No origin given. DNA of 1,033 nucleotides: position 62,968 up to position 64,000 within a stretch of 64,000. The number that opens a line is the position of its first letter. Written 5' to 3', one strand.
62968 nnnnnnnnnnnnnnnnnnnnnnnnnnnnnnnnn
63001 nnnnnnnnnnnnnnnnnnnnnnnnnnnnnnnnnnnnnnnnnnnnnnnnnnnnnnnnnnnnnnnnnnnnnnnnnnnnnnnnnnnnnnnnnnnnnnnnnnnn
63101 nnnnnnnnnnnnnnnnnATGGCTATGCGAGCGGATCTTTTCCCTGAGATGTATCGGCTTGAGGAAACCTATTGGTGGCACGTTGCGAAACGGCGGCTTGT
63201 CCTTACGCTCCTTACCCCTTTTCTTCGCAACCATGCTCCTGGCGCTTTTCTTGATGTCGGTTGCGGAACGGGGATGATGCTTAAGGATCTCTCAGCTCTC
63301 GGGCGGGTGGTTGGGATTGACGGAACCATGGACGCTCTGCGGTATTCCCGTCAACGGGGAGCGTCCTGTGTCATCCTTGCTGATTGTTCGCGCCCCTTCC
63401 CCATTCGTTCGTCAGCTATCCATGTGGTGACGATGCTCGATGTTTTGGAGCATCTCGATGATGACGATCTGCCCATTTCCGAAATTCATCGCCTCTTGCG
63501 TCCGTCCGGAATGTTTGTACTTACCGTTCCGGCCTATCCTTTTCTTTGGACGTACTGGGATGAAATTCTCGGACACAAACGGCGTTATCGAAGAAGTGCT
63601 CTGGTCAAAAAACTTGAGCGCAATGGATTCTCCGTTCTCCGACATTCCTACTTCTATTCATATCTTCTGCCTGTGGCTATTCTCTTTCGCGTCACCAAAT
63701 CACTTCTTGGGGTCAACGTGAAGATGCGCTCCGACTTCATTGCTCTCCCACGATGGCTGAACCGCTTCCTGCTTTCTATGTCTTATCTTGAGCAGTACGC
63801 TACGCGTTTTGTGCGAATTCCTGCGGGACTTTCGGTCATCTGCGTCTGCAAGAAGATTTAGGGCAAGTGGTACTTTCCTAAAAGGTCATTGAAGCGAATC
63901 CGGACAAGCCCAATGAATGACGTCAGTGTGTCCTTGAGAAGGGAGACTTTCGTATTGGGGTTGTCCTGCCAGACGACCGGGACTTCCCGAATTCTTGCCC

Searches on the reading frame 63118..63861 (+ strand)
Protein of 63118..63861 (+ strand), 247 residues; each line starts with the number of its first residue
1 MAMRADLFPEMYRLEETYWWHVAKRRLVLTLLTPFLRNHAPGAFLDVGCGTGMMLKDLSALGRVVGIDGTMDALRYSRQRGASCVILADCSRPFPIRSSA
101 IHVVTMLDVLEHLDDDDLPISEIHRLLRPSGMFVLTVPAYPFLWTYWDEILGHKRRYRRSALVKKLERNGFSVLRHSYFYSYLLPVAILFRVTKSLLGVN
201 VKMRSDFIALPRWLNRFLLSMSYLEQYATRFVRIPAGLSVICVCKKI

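Call 30: search_protein_families(library=pfam, proteins=[window:63118-63861:+], max_evalue=0.1)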
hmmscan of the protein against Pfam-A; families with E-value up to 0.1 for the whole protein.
window:63118-63861:+ (247 aa): 7 families
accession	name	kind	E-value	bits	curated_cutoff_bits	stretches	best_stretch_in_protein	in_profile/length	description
PF08241.18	Methyltransf_11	-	3.9e-15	56.7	21.2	1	45-135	1-95/95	Methyltransferase domain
PF13489.12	Methyltransf_23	-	1.2e-13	51.6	27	1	26-175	8-163/164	Methyltransferase domain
PF13649.12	Methyltransf_25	-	9.6e-13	49.1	27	1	45-131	2-97/97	Methyltransferase domain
PF08242.18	Methyltransf_12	-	1.2e-10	42.4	30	1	45-133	1-98/98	Methyltransferase domain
PF13847.12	Methyltransf_31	-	1.2e-08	35.3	27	1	43-138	6-112/145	Methyltransferase domain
PF03141.22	Methyltransf_29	-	0.0078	15.3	23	1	44-138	121-220/506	Putative S-adenosyl-L-methionine-dependent methyltransferase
PF05175.20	MTS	-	0.083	13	23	0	31-79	22-73/170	Methyltransferase small domain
